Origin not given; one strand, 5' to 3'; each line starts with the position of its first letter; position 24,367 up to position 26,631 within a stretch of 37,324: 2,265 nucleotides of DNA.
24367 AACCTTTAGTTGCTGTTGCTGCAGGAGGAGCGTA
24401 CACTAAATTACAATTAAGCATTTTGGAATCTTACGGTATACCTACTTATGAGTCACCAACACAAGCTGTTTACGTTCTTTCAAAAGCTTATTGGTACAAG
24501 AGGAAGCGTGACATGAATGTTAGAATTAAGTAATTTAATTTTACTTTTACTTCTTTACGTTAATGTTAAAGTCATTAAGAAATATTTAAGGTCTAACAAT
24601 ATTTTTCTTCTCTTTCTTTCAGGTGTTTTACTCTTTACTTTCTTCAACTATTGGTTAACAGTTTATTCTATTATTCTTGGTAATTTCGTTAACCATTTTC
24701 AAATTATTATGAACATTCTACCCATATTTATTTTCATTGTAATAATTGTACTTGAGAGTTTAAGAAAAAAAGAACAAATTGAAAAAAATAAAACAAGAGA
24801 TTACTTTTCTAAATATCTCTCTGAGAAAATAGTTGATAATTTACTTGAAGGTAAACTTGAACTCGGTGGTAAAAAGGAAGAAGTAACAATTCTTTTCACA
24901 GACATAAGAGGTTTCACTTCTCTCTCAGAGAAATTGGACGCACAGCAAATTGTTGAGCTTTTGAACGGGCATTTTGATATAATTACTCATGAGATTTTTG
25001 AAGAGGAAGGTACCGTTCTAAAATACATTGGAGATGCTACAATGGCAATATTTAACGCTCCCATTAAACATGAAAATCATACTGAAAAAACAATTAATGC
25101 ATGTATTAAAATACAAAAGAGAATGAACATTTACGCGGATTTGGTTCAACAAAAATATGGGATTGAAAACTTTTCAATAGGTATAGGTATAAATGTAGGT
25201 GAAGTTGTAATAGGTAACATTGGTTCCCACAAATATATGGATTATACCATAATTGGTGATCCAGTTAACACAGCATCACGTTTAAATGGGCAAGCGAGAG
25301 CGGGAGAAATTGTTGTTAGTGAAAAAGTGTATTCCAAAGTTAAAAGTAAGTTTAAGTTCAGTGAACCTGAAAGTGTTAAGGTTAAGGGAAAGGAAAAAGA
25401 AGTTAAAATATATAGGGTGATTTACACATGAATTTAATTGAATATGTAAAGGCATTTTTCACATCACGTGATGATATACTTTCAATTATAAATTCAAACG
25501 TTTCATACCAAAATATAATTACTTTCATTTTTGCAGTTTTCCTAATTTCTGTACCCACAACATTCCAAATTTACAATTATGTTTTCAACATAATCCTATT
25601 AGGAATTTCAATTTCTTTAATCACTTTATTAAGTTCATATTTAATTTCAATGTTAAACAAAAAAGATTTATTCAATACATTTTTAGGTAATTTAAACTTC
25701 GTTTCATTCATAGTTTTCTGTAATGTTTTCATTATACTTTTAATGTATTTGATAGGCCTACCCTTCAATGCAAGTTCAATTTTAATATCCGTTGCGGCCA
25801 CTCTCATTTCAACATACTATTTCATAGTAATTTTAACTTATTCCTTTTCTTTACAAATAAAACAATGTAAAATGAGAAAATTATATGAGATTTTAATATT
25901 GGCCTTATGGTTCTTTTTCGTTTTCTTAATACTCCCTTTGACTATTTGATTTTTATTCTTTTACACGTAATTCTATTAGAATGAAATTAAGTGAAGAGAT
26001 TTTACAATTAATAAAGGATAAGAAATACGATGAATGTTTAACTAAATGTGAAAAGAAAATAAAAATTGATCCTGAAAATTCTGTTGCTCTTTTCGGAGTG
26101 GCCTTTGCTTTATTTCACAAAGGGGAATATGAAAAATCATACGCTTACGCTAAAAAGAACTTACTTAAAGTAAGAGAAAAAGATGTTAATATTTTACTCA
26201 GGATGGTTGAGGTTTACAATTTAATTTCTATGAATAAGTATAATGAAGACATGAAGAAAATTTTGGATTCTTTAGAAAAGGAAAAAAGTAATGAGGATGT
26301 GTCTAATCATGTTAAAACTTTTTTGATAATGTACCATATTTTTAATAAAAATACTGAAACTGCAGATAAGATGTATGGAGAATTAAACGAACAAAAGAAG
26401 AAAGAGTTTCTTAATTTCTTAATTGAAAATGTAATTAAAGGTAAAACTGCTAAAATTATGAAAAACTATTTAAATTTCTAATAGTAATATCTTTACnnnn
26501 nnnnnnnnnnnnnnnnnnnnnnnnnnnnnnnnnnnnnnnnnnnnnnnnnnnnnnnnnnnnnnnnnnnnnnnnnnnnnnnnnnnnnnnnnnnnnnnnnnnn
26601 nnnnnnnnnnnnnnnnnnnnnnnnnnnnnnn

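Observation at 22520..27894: Six co-directional genes with -17 to +31 nt spacing link ATP-forming acetyl-CoA synthetase to a cyclase-TM-TPR-protease-like cassette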

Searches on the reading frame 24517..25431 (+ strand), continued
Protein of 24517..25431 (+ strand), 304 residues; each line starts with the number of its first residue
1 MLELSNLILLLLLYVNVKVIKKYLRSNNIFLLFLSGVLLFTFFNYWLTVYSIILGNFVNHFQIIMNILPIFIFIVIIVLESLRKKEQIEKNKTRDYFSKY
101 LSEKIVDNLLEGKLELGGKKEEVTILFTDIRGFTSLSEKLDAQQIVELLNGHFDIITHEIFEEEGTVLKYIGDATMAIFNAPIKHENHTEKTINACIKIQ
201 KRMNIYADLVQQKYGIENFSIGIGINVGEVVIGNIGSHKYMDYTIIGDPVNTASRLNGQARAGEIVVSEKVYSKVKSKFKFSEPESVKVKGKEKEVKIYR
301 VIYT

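Call 54: find_encoding_contigs(protein=P0021, flank=7000, max_places=1)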
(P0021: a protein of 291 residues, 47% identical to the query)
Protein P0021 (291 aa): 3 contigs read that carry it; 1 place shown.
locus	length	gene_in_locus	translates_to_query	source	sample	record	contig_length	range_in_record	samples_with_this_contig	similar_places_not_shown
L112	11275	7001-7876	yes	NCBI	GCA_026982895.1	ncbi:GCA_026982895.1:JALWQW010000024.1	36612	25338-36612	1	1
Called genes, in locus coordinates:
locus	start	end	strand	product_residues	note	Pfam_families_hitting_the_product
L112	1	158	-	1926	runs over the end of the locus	PF05048:NosD (weak), PF13229:Beta_helix (weak), PF13620:CarboxypepD_reg (faint), PF13229:Beta_helix (weak), PF10670:DUF4198 (faint)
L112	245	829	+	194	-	PF01725:Ham1p_like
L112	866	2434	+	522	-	PF01850:PIN, PF00004:AAA (faint), PF00437:T2SSE, PF13173:AAA_14 (weak), PF20720:nSTAND3 (weak), PF07728:AAA_5 (faint)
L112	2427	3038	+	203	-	PF01300:Sua5_yciO_yrdC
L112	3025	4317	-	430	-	-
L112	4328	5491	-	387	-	PF01926:MMR_HSR1, PF08438:YGR210-like_G4, PF02824:TGS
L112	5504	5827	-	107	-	-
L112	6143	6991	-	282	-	-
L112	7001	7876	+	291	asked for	PF00211:Guanylate_cyc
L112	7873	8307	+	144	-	-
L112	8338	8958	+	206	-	PF01066:CDP-OH_P_transf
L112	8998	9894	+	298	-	-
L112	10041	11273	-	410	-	?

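Call 55: find_encoding_contigs(protein=P0031, flank=7000, max_places=1)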
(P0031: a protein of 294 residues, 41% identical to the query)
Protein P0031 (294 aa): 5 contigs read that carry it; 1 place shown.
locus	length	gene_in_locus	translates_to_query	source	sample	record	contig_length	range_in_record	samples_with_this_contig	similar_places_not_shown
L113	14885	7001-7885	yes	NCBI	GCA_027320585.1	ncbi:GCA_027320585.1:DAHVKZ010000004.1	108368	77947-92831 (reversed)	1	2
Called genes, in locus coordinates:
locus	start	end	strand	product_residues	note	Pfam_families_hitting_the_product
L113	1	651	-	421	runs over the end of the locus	PF07282:Cas12f1-like_TNB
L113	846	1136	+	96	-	-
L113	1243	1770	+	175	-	-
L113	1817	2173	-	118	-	PF01906:YbjQ_1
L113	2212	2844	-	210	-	PF07853:DUF1648, PF13630:SdpI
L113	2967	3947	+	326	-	PF01464:SLT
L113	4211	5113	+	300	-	-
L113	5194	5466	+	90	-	-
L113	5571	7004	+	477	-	-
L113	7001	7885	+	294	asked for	PF00211:Guanylate_cyc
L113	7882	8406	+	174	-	-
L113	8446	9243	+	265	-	PF04250:DUF429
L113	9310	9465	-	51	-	-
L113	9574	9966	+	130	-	-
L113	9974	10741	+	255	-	PF00149:Metallophos (weak)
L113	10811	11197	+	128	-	-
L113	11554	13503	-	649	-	PF00999:Na_H_Exchanger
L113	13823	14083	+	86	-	PF03685:UPF0147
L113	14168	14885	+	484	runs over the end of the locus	PF00149:Metallophos, PF04042:DNA_pol_E_B, PF12850:Metallophos_2 (faint)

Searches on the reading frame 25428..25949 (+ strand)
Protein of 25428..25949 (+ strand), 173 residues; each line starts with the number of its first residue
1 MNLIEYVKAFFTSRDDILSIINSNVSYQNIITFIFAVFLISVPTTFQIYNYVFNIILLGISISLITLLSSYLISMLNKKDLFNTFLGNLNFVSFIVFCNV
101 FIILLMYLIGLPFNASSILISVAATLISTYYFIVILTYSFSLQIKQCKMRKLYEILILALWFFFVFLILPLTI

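Call 3: search_protein_families(library=pfam, proteins=[window:25428-25949:+], max_evalue=0.1)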
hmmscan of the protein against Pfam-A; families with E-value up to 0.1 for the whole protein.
window:25428-25949:+ (173 aa): 0 families

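Call 4: search_protein_families(library=padloc, proteins=[window:25428-25949:+], max_evalue=0.1)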
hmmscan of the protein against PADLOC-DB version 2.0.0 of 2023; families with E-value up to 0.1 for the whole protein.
window:25428-25949:+ (173 aa): 0 families

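Call 10: search_protein_families(library=ncbifam, proteins=[window:25428-25949:+], max_evalue=0.1)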
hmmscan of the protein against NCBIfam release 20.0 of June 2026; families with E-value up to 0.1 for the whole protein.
window:25428-25949:+ (173 aa): 0 families

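Call 59: search_protein_families(library=pfam, alignment_id=A5, max_evalue=10)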
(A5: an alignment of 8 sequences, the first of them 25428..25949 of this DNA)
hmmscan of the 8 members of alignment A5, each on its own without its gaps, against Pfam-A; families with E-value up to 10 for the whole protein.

A. member 1, window:25428-25949:+ (173 aa): 2 families
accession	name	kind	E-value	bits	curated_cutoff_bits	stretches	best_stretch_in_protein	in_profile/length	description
PF03779.20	SPW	-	1.5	9.8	31.5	1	28-96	2-70/93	SPW repeat domain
PF19942.4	DUF6404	-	5.4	7.9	27.6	1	89-151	49-111/115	Family of unknown function (DUF6404)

B. families by the number of members that match (of 8 scanned): 15 families
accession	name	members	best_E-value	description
PF06197.19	DUF998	1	0.07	Protein of unknown function (DUF998)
PF23417.1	STING_TM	1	0.091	STING transmembrane domain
PF16982.10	Flp1_like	1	0.13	Putative Flagellin, Flp1-like, domain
PF06532.16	NrsF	1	0.17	Negative regulator of sigma F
PF06781.17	CrgA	1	0.32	Cell division protein CrgA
PF03176.21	MMPL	1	0.44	MMPL family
PF00122.25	E1-E2_ATPase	1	0.56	E1-E2 ATPase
PF16942.10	CclA_1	1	0.57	Putative cyclic bacteriocin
PF17555.7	TssN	1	1.4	Type VI secretion system, TssN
PF03779.20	SPW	1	1.5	SPW repeat domain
PF18916.5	Lycopene_cyc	1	2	Lycopene cyclase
PF11947.13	DUF3464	1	3.1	Photosynthesis affected mutant 68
PF10864.13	DUF2663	1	3.4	Protein of unknown function (DUF2663)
PF19942.4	DUF6404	1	5.4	Family of unknown function (DUF6404)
PF18186.6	SLATT_4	1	6.7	SMODS and SLOG-associating 2TM effector domain family 4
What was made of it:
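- On Pycsar: TM173 has no PADLOC or Pfam hit (calls 3, 4, 59).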

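Call 78: search_solved_structures(query=A5, max_evalue=10)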
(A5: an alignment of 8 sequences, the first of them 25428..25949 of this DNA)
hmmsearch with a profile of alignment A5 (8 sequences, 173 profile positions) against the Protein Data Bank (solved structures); distinct sequences matched with E-value up to 10: 2.
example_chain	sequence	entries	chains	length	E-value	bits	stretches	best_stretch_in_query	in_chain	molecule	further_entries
8fkj_R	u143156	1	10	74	0.99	12.4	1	31-76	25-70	ATP synthase subunit 9, mitochondrial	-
8f29_S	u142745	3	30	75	1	12.3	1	31-76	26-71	ATP synthase subunit 9, mitochondrial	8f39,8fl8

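Call 79: search_protein_families(library=ncbifam, alignment_id=A5, max_evalue=10)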
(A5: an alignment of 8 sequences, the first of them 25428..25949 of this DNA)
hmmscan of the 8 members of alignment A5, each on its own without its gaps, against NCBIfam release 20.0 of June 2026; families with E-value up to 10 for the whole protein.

A. member 1, window:25428-25949:+ (173 aa): 1 family
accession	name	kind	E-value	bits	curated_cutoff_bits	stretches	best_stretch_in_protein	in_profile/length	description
NF006386.0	PRK08633.1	equivalog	2.9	5.4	1221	1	35-157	309-431/1147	acyl-[ACP]--phospholipid O-acyltransferase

B. families by the number of members that match (of 8 scanned): 8 families
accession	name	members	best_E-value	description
NF007968.0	PRK10692.1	2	5.8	stress-induced protein YchH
NF033740.0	MarP_fam_protase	1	0.46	MarP family serine protease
NF033630.1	SLATT_6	1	2.6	SLATT domain-containing protein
NF006386.0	PRK08633.1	1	2.9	acyl-[ACP]--phospholipid O-acyltransferase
NF028537.1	P_eth_NH2_trans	1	3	phosphoethanolamine--lipid A transferase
NF033632.1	SLATT_4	1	5.3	SLATT domain-containing protein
NF037970.1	vanZ_1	1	6.3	VanZ family protein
TIGR03025.1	EPS_sugtrans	1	8.4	exopolysaccharide biosynthesis polyprenyl glycosylphosphotransferase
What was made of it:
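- Tried and rejected: There are no significant hits: the best were STING_TM at 0.09 in one member and SLATT at 2.6 or weaker (calls 59, 78, 79).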

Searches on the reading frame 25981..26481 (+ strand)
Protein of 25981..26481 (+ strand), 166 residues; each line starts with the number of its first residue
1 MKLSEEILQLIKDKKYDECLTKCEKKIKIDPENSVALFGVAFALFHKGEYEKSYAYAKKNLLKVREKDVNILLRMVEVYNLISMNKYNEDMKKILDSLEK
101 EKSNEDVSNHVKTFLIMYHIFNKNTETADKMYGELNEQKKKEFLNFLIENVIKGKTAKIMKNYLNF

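Call 3: search_protein_families(library=pfam, proteins=[window:25981-26481:+], max_evalue=0.1)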
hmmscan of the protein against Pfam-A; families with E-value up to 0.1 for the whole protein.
window:25981-26481:+ (166 aa): 8 families
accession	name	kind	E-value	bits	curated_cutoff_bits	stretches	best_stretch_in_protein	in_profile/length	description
PF07719.23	TPR_2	-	0.0026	18.2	27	0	36-59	3-26/34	Tetratricopeptide repeat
PF14559.12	TPR_19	-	0.0031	18.3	25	1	10-53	1-44/68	Tetratricopeptide repeat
PF13431.12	TPR_17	-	0.0048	17.5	24.4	1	27-52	6-31/34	Tetratricopeptide repeat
PF12895.13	ANAPC3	-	0.027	15.2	27.2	1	14-67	3-56/82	Anaphase-promoting complex, cyclosome, subunit 3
PF05147.19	LANC_like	-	0.049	12.6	23.2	0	14-72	32-94/350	Lanthionine synthetase C-like protein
PF18748.7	HMUDK_HMUD1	-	0.052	13.5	27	1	63-102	45-84/196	5-hmdU DNA kinase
PF02840.20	Prp18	-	0.08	13.5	32.5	0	82-135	33-84/143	Prp18 domain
PF14561.12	TPR_20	-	0.082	13.7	25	0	20-53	8-41/90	Tetratricopeptide repeat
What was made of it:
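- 25981..26481 (+): TPR166, a small all-helical TPR-like protein restricted to the window's clade. It is a candidate binding partner of the p465 N-terminal module. All Pfam TPR hits are below gathering thresholds (call 3).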

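Call 4: search_protein_families(library=padloc, proteins=[window:25981-26481:+], max_evalue=0.1)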
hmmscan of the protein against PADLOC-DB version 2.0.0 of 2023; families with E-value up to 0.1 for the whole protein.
window:25981-26481:+ (166 aa): 1 family
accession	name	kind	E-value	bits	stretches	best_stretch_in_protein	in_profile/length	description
PDLC01488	Cas11a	-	0.091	11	0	57-81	61-85/105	CAS-I-A; effector_SS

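Call 10: search_protein_families(library=ncbifam, proteins=[window:25981-26481:+], max_evalue=0.1)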
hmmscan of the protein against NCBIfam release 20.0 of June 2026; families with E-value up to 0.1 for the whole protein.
window:25981-26481:+ (166 aa): 4 families
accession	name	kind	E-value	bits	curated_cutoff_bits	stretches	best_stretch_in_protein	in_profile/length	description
TIGR02917.1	PEP_TPR_lipo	equivalog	4.2e-05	21.6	312.2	1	12-90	273-348/899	XrtA/PEP-CTERM system TPR-repeat protein PrsT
NF040959.1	MamA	equivalog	0.00073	19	200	1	11-107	48-141/204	magnetosome protein MamA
NF009651.0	PRK13184.1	equivalog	0.0043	15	839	1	28-141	729-836/932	serine/threonine-protein kinase PknD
TIGR03939.1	PGA_TPR_OMP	equivalog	0.033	12.4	366.65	0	13-107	99-190/800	poly-beta-1,6 N-acetyl-D-glucosamine export porin PgaA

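Call 34: find_related_loci(query=A3, collection=metagenome_contigs, flank=10000)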
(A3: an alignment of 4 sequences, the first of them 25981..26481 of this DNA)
Query A3 (166 aa) in metagenome_contigs; peptide patterns used: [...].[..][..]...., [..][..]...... (x = any residue, [..] = any of these).
600 stretches matched a pattern (row limit reached: there are more); 1 encode a relative of the query (tblastn E <= 1e-3); 1 distinct loci.
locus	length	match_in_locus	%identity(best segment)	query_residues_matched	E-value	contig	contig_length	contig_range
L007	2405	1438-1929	67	1-166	2e-77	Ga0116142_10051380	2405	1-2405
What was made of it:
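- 25981..26481 (+): Only one extra locus was found in the metagenome scan (call 34).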

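Call 68: search_solved_structures(query=window:25981-26481:+, max_evalue=1)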
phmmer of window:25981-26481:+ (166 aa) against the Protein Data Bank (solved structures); distinct sequences matched with E-value up to 1: 47.
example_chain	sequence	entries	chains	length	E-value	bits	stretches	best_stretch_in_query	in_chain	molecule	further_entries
9qhb_A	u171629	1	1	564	7.5e-21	77.8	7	12-61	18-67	Engineered tetratricopeptide repeat protein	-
8bu0_A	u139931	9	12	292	9.4e-15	58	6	12-61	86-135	Consensus tetratricopeptide repeat protein | Crystal structure of an 8-repeat consensus TPR superhelix with Zinc. | Monomer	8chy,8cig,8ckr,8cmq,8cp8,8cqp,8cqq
9qhc_A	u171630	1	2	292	1.4e-11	47.8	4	12-61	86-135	Engineered tetratricopeptide repeat protein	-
2fo7_A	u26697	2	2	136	7.6e-08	35.6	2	12-61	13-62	SYNTHETIC CONSENSUS TPR PROTEIN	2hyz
8ch0_A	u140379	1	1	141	8.9e-08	35.4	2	12-61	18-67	Consensus tetratricopeptide repeat protein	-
1na0_A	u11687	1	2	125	6.7e-07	32.5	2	12-61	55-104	designed protein CTPR3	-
6vl6_A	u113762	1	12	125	1.2e-05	28.5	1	12-77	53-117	T33_dn2A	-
7obi_A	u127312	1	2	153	1.5e-05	28.2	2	13-61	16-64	CTPR-rv4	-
6vfh_A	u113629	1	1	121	6.1e-05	26.2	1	12-64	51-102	T33_dn10A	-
6vfi_B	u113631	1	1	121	7.8e-05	25.8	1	12-61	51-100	O43_dn18B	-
6vfj_B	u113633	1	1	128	9.5e-05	25.6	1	12-61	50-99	I53_dn5B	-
6v8e_A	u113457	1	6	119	0.00013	25.2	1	12-61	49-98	Designed protein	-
3kd7_A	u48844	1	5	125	0.00013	25.1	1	12-60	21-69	CTPR390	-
6af0_A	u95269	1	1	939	0.00036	23.7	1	15-101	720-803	Ctr9 protein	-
5hrz_A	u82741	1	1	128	0.00037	23.6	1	12-61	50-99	TPR domain protein 1na0C3_3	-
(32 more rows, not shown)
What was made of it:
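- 25981..26481 (+): Consensus-TPR matches to residues 12-61 (call 68).
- On Cyclic-oligonucleotide-activated CHAT proteases (SAVED-CHAT, type III CRISPR TPR-CHAT/Craspase): The TPR is a separate 166-aa generic TPR protein (call 68).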
